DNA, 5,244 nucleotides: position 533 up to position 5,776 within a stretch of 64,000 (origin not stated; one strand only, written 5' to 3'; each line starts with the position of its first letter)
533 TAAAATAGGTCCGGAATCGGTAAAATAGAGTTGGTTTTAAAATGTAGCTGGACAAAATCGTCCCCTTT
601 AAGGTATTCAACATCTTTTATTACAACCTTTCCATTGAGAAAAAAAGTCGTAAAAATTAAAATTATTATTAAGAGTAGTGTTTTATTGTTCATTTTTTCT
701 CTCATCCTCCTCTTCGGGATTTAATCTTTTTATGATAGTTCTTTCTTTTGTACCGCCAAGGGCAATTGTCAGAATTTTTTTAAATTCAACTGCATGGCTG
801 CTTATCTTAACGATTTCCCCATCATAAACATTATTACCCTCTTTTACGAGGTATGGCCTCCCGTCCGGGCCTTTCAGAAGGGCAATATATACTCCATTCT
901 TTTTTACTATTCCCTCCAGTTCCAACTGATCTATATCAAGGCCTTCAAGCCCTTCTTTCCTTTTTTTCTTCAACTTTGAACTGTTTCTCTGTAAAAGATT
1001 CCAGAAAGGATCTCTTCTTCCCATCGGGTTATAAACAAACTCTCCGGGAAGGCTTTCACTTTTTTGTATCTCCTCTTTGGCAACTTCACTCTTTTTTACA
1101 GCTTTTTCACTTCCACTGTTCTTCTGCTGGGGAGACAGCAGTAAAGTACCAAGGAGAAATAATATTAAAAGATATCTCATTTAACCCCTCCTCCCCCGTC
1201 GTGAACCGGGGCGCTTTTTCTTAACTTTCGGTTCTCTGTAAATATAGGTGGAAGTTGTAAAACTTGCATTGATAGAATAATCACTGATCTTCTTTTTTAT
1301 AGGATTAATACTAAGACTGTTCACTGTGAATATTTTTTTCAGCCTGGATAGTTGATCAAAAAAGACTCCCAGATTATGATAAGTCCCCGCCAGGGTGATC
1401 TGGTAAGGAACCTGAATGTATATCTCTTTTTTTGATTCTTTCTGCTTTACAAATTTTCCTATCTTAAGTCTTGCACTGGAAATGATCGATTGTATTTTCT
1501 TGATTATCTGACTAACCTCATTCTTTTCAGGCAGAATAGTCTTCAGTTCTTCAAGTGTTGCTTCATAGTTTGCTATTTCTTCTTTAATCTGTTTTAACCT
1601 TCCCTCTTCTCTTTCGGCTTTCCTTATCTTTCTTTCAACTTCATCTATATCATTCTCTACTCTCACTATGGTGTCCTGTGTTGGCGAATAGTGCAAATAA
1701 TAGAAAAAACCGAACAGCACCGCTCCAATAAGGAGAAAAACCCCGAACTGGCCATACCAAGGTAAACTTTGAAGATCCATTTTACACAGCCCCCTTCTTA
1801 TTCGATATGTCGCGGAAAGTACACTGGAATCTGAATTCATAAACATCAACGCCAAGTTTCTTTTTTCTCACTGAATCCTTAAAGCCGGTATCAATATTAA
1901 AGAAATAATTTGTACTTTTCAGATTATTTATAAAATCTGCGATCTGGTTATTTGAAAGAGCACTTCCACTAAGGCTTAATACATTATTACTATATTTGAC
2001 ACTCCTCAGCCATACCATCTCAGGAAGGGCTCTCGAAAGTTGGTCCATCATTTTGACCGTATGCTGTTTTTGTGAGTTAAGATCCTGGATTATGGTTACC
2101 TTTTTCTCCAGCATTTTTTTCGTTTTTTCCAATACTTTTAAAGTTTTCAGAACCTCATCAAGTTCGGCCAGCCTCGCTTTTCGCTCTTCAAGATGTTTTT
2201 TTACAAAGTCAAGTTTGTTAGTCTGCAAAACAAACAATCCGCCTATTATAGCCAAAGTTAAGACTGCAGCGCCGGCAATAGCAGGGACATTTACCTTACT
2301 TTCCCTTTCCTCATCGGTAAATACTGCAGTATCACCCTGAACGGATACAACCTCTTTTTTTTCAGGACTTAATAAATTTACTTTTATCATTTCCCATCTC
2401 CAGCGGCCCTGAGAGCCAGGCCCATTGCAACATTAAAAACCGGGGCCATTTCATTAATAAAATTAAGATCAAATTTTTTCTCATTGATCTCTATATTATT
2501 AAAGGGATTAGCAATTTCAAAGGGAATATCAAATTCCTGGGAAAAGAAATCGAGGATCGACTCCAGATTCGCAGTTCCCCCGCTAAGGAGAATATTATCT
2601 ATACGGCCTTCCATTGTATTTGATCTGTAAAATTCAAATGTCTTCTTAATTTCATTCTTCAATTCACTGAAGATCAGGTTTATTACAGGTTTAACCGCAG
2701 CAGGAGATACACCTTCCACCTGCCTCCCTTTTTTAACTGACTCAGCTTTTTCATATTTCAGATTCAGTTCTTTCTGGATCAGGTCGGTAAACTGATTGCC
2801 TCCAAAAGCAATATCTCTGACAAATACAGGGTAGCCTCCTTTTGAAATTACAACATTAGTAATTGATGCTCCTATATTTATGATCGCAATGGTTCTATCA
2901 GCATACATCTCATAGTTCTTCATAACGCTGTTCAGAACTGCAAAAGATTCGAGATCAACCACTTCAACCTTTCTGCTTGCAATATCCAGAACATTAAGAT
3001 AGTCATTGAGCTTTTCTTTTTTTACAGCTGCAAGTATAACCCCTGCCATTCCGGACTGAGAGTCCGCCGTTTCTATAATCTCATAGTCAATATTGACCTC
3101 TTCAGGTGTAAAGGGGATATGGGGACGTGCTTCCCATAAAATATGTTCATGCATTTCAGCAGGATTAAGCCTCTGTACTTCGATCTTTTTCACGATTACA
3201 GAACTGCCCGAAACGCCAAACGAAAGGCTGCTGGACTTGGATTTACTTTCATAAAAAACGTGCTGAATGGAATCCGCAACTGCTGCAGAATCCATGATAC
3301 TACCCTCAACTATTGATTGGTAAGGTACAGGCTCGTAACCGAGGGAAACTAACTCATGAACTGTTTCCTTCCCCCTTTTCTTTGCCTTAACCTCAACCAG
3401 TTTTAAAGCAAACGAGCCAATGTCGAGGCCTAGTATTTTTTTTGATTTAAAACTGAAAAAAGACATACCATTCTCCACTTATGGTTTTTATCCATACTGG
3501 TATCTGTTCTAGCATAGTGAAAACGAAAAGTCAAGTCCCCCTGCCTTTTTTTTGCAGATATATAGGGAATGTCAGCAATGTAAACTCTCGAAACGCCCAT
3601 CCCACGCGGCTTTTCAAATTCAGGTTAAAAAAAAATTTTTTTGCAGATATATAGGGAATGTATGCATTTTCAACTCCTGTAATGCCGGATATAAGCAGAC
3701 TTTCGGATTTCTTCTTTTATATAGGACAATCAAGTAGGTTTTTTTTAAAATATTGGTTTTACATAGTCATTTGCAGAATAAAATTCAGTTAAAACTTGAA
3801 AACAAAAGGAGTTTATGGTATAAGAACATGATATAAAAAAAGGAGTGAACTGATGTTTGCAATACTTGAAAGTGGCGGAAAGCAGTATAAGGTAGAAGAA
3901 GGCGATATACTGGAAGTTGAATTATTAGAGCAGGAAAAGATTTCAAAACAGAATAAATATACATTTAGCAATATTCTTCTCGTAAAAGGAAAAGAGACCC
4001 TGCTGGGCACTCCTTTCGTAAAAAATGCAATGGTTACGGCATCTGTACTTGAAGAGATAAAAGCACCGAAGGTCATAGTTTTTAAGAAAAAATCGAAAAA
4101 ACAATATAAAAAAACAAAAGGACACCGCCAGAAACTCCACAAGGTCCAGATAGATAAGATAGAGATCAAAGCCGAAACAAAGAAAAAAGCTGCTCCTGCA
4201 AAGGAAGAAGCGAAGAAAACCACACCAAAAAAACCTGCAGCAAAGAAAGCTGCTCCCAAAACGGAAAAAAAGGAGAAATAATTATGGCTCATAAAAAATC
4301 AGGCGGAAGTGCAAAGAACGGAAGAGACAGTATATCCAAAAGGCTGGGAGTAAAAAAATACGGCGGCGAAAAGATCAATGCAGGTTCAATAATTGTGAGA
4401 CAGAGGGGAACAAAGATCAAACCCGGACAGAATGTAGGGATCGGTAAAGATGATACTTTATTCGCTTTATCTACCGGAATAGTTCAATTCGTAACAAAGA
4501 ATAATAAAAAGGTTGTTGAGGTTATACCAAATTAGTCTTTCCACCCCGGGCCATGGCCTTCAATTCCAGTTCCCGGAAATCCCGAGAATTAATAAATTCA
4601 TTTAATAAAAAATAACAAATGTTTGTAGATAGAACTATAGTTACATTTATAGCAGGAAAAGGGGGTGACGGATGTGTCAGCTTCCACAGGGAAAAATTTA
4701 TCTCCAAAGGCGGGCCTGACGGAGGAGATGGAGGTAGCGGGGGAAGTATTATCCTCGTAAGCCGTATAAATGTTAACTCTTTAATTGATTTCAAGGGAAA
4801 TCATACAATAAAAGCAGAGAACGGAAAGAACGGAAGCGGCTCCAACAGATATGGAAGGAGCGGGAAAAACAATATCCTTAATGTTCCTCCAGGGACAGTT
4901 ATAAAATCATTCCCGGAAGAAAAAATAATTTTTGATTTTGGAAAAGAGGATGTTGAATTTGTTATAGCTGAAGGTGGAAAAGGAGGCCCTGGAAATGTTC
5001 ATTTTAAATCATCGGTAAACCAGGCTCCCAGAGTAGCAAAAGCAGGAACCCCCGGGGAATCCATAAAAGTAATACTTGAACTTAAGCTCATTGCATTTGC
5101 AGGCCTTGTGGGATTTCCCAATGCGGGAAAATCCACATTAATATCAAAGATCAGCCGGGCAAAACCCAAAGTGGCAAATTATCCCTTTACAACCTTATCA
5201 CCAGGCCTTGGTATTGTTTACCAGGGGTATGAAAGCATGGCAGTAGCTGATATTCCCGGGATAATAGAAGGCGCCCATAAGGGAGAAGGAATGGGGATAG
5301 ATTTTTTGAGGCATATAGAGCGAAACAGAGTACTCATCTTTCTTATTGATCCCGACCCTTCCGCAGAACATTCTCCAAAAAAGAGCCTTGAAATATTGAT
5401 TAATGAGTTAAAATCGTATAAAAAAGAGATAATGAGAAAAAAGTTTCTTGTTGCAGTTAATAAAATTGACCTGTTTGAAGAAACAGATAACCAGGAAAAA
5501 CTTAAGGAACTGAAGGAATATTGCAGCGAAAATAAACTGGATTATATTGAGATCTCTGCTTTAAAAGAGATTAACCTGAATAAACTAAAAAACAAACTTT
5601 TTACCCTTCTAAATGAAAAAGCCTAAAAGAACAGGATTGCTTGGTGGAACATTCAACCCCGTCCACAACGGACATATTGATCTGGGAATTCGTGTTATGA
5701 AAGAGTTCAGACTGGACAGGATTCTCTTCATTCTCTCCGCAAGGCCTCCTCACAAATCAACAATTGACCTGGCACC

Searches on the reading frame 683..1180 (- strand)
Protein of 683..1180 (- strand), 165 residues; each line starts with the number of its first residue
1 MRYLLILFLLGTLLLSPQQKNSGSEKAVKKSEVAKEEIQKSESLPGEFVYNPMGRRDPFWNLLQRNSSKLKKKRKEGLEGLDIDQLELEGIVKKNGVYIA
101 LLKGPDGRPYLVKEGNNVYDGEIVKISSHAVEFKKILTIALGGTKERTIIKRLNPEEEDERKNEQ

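Call 16: search_protein_families(library=pfam, proteins=[window:683-1180:-], max_evalue=0.00001)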
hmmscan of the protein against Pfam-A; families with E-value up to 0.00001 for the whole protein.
window:683-1180:- (165 aa): 1 family
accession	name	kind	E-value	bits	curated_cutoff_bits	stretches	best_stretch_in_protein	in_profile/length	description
PF04351.19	PilP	-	1.1e-12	48.5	25.6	1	46-148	27-141/146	Pilus assembly protein, PilP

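Call 78: find_encoding_contigs(protein=window:683-1180:-, flank=10000, max_places=1)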
Protein window:683-1180:- (165 aa): 1 contig read that carries it; 1 place shown.
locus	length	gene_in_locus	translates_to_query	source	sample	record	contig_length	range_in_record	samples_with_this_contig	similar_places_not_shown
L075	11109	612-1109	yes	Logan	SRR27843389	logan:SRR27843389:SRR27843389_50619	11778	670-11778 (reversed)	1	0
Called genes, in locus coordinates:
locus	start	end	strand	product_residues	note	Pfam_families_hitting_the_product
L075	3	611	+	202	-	?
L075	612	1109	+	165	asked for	PF04351:PilP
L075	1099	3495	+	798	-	PF11741:AMIN (faint), PF21305:type_II_gspD_N0, PF03958:Secretin_N, PF00263:Secretin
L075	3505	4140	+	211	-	-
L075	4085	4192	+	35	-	-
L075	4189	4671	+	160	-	PF02369:Big_1 (faint)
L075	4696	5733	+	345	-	PF13428:TPR_14 (faint), PF07719:TPR_2 (faint), PF13424:TPR_12 (faint), PF14559:TPR_19 (faint), PF13432:TPR_16 (weak)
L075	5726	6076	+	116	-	-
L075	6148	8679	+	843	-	PF11897:DUF3417, PF00343:Phosphorylase, PF28476:GlgP_C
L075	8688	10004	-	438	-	PF01029:NusB, PF01189:Methyltr_RsmB-F, PF13847:Methyltransf_31 (weak)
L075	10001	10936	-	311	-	PF00551:Formyl_trans_N, PF02911:Formyl_trans_C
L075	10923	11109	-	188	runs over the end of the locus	PF01327:Pep_deformylase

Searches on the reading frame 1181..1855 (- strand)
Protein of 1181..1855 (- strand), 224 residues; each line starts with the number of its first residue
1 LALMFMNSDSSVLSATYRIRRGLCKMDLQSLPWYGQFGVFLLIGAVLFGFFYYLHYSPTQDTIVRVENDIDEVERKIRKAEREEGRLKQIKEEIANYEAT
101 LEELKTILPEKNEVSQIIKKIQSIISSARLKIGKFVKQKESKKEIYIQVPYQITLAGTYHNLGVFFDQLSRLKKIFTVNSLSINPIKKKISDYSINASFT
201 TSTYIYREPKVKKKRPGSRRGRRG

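Call 16: search_protein_families(library=pfam, proteins=[window:1181-1855:-], max_evalue=0.00001)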
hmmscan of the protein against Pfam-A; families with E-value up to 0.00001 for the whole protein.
window:1181-1855:- (224 aa): 1 family
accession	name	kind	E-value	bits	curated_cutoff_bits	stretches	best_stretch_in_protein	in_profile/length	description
PF04350.18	PilO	-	6e-28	98.2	22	1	66-207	4-144/145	Pilus assembly protein, PilO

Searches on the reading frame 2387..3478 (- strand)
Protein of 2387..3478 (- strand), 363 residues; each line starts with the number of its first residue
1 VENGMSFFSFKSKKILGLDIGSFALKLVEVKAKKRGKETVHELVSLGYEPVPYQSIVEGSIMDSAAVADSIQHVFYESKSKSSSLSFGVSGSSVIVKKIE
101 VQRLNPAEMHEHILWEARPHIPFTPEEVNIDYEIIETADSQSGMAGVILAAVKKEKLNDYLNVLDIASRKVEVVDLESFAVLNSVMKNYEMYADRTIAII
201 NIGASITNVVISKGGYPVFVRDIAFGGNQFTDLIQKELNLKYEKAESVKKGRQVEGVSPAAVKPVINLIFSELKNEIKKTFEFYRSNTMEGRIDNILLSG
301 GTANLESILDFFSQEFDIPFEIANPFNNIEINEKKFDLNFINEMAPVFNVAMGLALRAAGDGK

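Call 16: search_protein_families(library=pfam, proteins=[window:2387-3478:-], max_evalue=0.00001)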
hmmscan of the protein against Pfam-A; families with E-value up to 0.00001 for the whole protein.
window:2387-3478:- (363 aa): 3 families
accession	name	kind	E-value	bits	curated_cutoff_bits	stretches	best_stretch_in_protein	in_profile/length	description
PF11104.14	PilM_2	-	6.9e-68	229.5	27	1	17-358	1-339/340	Type IV pilus assembly protein PilM;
PF14450.12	FtsA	-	1.1e-11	45.6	31.8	1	198-326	1-113/127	Cell division protein FtsA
PF06723.19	MreB_Mbl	-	1.7e-06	27.5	27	0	257-324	237-305/327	MreB/Mbl protein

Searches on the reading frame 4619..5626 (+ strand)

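Call 16: search_protein_families(library=pfam, proteins=[window:4619-5626:+], max_evalue=0.00001)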
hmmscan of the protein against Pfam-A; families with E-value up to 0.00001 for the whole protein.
window:4619-5626:+ (335 aa): 3 families
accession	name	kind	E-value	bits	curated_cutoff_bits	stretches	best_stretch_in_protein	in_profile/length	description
PF01018.28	GTP1_OBG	-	3.3e-55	186.4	27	1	3-157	1-155/155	GTP1/OBG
PF01926.29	MMR_HSR1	-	1.5e-24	86.7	21.9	1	162-282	3-113/113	50S ribosome-binding GTPase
PF02421.24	FeoB_N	-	1.4e-12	47.9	27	1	163-326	5-155/156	Ferrous iron transport protein B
